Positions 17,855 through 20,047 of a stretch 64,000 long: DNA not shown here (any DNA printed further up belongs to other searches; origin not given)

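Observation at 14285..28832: Four tandem copies of an uncharacterised two-gene module: a polytopic membrane/helical-repeat protein followed by a membrane-anchored CxxCH + PD40 beta-propeller protein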

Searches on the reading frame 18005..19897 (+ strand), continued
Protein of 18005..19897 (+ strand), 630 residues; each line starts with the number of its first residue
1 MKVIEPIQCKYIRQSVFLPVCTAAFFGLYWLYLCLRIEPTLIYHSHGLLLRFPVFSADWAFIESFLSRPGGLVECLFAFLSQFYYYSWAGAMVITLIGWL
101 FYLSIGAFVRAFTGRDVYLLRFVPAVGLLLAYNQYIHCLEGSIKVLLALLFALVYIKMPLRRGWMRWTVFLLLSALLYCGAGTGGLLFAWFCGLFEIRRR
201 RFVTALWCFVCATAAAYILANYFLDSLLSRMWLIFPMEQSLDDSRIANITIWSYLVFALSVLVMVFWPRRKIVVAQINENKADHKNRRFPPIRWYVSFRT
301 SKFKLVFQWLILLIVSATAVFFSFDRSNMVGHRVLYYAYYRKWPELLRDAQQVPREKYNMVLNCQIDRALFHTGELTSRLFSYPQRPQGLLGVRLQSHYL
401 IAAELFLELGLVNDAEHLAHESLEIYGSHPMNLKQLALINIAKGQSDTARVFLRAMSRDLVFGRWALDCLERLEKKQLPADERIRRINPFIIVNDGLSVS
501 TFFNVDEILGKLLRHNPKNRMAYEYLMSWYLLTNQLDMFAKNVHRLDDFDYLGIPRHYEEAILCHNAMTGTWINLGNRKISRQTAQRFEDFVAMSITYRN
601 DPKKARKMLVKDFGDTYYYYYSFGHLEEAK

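Call 27: predict_structure(alignment_id=A1)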
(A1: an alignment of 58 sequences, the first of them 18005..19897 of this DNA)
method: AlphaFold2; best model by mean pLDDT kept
length: 630 residues; sequences in the alignment: 58
mean_pLDDT: 84.3   pTM: 0.84
mean pLDDT of the five models: 84.3, 83.0, 82.9, 81.6, 80.5
residues with pLDDT >= 90: 326; 70-90: 195; 50-70: 67; < 50: 42
segments of 3 or more residues with pLDDT < 50: 226-242, 273-276, 287-299, 628-630
pLDDT, mean of each block of 10 residues (from residue 1): 58 79 94 94 74 82 87 92 94 97 92 85 91 89 93 93 90 91 87 90 88 76 54 44 62 72 73 51 51 45 77 86 90 93 96 90 94 96 90 75 91 91 86 93 94 94 94 82 83 64 81 90 96 95 93 96 96 93 97 93 90 93 64
secondary structure, 60 per line:
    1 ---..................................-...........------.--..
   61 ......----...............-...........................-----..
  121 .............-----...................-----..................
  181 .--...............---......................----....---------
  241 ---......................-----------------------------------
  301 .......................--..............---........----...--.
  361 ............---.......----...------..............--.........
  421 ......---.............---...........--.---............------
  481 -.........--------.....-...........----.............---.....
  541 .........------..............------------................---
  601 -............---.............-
elements in order: H4-37 H39-49 H59-66 H71-85 H87-113 H119-133 H139-157 H163-181 H184-198 H202-223 H228-231 H244-265 H301-323 H326-339 H343-350 H360-372 H376-382 H396-409 H412-426 H430-442 H446-456 H463-474 H482-490 H499-503 H505-515 H520-532 H536-549 H556-569 H582-597 H602-613 H617-629

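Call 46: fold_search(model_id=the predicted structure, library=pdb)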
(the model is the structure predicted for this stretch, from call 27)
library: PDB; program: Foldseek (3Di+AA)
matches with E <= 10: 657; with E <= 0.001: 0
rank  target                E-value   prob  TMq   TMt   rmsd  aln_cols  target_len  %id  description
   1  1w3b_A                1.3e-02  1.00  0.19  0.29  21.6       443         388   11  The superhelical TPR domain of O-linked GlcNAc transferase reveals structural similarities to importin alpha. (released 2004-09-09)
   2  7yeh_A                3.4e-02  0.97  0.20  0.14  23.9       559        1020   13  Cryo-EM structure of human OGT-OGA complex (released 2023-07-12)
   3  9rtt_Q                3.5e-02  0.80  0.15  0.11  29.7       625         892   12  Activated Elongation Complex with IWS1 and ELOF1 (released 2025-09-03)
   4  8a3t_F                5.5e-02  0.94  0.20  0.24  26.1       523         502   12  S. cerevisiae APC/C-Cdh1 complex (released 2022-08-31)
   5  9hvq_Q                7.8e-02  0.72  0.18  0.13  27.0       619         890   13  Structure of the transcribing Pol II-DSIF-PAF-SPT6-RECQL5 complex (released 2025-07-16)
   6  6q6g_P                9.4e-02  0.91  0.19  0.24  22.3       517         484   10  Cryo-EM structure of the APC/C-Cdc20-Cdk2-cyclinA2-Cks2 complex, the D1 box class (released 2019-09-11)
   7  4rg6_A                9.8e-02  0.82  0.18  0.23  25.1       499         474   10  Crystal structure of APC3-APC16 complex (released 2014-12-24)
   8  6ted_Q                1.0e-01  0.47  0.14  0.10  28.1       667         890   12  Structure of complete, activated transcription complex Pol II-DSIF-PAF-SPT6 uncovers allosteric elongation activation  (released 2020-07-22)
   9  9qhc_A                1.1e-01  0.99  0.18  0.37  21.8       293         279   13  Crystal structure of 8-repeat CTPR protein with eliminated coordination sites (released 2025-10-22)
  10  8qpe_N                1.1e-01  0.63  0.16  0.12  28.6       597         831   12  Cryo-EM Structure of Pre-B-like Complex (core part) (released 2024-05-22)
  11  8chy                  1.2e-01  0.99  0.17  0.35  19.8       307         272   14  Crystal structure of an 8-repeat consensus TPR superhelix with Zinc. (released 2024-02-21)
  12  6xt9_H                1.2e-01  0.90  0.19  0.28  22.0       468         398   12  Subunits BBS 1,4,8,9,18 of the human BBSome complex (released 2020-01-29)
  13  4rg7_B                1.5e-01  0.87  0.19  0.25  21.4       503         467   11  Crystal structure of APC3 (released 2014-12-24)
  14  8r0a_N                1.7e-01  0.47  0.14  0.11  26.9       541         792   13  Cryo-EM structure of the cross-exon pre-B+5'ss complex (released 2024-05-22)
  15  4kvm_B                1.7e-01  0.41  0.13  0.11  33.1       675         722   12  The NatA (Naa10p/Naa15p) amino-terminal acetyltransferase complex bound to a bisubstrate analog (released 2013-07-31)
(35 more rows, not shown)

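Call 50: find_encoding_contigs(protein=P0073, flank=10000, max_places=2)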
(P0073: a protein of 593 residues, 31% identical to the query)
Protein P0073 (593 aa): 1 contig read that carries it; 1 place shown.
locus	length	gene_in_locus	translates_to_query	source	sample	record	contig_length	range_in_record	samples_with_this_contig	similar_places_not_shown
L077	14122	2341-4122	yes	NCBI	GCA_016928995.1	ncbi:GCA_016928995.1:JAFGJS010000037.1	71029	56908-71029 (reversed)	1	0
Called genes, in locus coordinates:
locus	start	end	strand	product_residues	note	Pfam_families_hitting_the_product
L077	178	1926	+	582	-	PF02837:Glyco_hydro_2_N, PF22666:Glyco_hydro_2_N2, PF00703:Glyco_hydro_2 (weak), PF02836:Glyco_hydro_2_C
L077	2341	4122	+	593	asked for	PF19529:DUF6057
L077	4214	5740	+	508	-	PF26550:Tricorn_2nd (faint), PF26549:Tricorn_N, PF07676:PD40 (weak)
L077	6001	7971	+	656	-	PF19529:DUF6057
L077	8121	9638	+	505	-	PF26550:Tricorn_2nd (faint), PF07676:PD40 (faint), PF26549:Tricorn_N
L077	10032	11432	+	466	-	PF00072:Response_reg, PF00158:Sigma54_activat, PF14532:Sigma54_activ_2, PF07728:AAA_5, PF25601:AAA_lid_14, PF02954:HTH_8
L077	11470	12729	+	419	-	PF00155:Aminotran_1_2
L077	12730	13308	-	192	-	PF09936:Methyltrn_RNA_4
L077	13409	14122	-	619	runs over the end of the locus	PF00534:Glycos_transf_1 (weak)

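Call 51: find_encoding_contigs(protein=P0065, flank=10000, max_places=2)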
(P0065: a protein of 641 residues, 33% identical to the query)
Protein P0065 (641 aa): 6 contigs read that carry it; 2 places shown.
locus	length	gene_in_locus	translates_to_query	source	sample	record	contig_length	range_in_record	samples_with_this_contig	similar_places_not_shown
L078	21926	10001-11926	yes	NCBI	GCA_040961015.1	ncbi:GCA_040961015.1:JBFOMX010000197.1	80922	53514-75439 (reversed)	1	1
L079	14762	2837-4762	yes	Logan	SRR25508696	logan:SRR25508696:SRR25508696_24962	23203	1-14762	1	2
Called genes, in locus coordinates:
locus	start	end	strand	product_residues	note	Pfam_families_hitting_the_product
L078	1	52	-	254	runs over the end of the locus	PF07963:N_methyl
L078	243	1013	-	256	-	-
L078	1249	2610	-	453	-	PF05167:DUF711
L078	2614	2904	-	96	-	PF13740:ACT_6, PF01842:ACT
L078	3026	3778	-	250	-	PF01975:SurE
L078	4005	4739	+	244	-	PF03853:YjeF_N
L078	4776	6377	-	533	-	-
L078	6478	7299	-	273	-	-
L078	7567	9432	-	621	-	-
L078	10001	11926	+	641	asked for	PF19529:DUF6057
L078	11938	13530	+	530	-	PF26550:Tricorn_2nd (faint), PF26549:Tricorn_N (weak), PF07676:PD40 (weak)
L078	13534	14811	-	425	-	PF13360:PQQ_2, PF13570:Beta-prop_ACSF4 (weak), PF13360:PQQ_2 (weak)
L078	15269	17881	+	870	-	PF05048:NosD (faint), PF02415:Chlam_PMP (faint), PF18885:DUF5648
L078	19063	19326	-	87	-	-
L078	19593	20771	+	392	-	PF06202:GDE_C (faint), PF12899:Glyco_hydro_100, PF22422:MGH1-like_GH (weak)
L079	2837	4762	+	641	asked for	PF19529:DUF6057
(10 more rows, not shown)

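Call 64: search_solved_structures(query=L016:14164-15360:+, max_evalue=0.01, show_alignments=1)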
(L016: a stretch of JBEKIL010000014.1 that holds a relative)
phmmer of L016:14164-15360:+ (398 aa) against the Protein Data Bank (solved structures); distinct sequences matched with E-value up to 0.01: 11.
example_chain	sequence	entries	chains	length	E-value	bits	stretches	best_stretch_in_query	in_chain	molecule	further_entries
4bps_A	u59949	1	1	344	3e-06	29.9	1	167-389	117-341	FKBO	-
3v4d_A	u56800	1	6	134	2.1e-05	27.1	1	295-364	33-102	Aminoacrylate peracid reductase RutC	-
5ag3_A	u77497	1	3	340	2.2e-05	27.1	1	179-389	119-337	PUTATIVE PTERIDINE-DEPENDENT DIOXYGENASE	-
2dyy_A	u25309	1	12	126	2.8e-05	26.7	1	295-390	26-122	UPF0076 protein PH0854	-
1x25_A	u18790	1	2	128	0.00012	24.6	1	295-380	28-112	Hypothetical UPF0076 protein ST0811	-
5a3k_A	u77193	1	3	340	0.00054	22.5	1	179-389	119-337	PUTATIVE PTERIDINE-DEPENDENT DIOXYGENASE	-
3vcz_A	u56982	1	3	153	0.00057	22.4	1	295-371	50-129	Endoribonuclease L-PSP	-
1qu9_A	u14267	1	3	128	0.0022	20.5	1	295-360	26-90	YJGF PROTEIN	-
1j7h_A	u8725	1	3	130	0.0044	19.5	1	294-359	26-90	HYPOTHETICAL PROTEIN HI0719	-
5yu2_A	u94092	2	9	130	0.005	19.3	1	294-359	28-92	Translation initiation inhibitor homologue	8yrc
5hp7_A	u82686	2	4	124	0.0066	18.9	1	141-214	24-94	Reactive Intermediate Deaminase A, chloroplastic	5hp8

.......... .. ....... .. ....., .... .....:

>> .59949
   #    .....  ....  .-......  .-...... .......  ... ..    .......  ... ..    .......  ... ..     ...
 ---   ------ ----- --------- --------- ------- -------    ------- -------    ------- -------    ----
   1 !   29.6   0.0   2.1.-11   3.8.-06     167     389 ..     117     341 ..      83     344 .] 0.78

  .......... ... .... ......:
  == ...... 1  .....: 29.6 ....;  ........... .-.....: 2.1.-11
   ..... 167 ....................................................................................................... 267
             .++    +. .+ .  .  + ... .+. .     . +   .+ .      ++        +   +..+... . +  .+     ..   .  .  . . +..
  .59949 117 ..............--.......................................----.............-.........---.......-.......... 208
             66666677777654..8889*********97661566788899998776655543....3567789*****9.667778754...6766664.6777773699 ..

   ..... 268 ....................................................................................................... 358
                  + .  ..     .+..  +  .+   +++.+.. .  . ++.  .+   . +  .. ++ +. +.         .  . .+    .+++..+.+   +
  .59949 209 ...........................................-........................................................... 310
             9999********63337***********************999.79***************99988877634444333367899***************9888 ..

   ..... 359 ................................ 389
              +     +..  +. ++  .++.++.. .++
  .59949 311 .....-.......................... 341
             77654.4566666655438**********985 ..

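Call 65: search_protein_families(library=padloc, proteins=[window:18005-19897:+, L016:14164-15360:+], max_evalue=0.01)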
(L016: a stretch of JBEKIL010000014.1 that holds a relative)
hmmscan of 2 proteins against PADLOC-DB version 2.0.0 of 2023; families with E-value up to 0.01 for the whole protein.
window:18005-19897:+ (630 aa): 0 families

L016:14164-15360:+ (398 aa): 1 family
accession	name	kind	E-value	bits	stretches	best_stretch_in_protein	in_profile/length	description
PDLC04030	PD-T4-2_B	-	1.1e-06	26.2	1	159-234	212-282/294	-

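Call 86: find_encoding_contigs(protein=P0001, flank=10000, max_places=3)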
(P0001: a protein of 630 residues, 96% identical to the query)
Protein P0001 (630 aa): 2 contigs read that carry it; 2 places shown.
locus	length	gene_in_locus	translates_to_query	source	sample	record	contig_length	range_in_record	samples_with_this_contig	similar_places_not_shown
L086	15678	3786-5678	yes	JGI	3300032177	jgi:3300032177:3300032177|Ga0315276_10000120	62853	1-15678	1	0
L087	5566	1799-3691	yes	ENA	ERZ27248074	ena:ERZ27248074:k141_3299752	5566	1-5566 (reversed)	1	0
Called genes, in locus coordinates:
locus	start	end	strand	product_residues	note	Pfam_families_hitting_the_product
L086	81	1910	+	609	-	PF19529:DUF6057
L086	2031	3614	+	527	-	PF07676:PD40 (weak)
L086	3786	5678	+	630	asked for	PF19529:DUF6057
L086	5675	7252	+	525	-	PF07676:PD40 (faint)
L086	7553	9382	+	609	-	PF19529:DUF6057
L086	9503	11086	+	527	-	PF07676:PD40 (weak)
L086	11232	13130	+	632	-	PF19529:DUF6057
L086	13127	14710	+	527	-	PF07676:PD40 (weak)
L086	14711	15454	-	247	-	-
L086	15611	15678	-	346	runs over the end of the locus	PF08240:ADH_N, PF16912:Glu_dehyd_C, PF00107:ADH_zinc_N, PF13602:ADH_zinc_N_2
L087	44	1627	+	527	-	PF07676:PD40 (weak)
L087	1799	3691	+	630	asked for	PF19529:DUF6057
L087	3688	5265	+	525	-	PF07676:PD40 (faint)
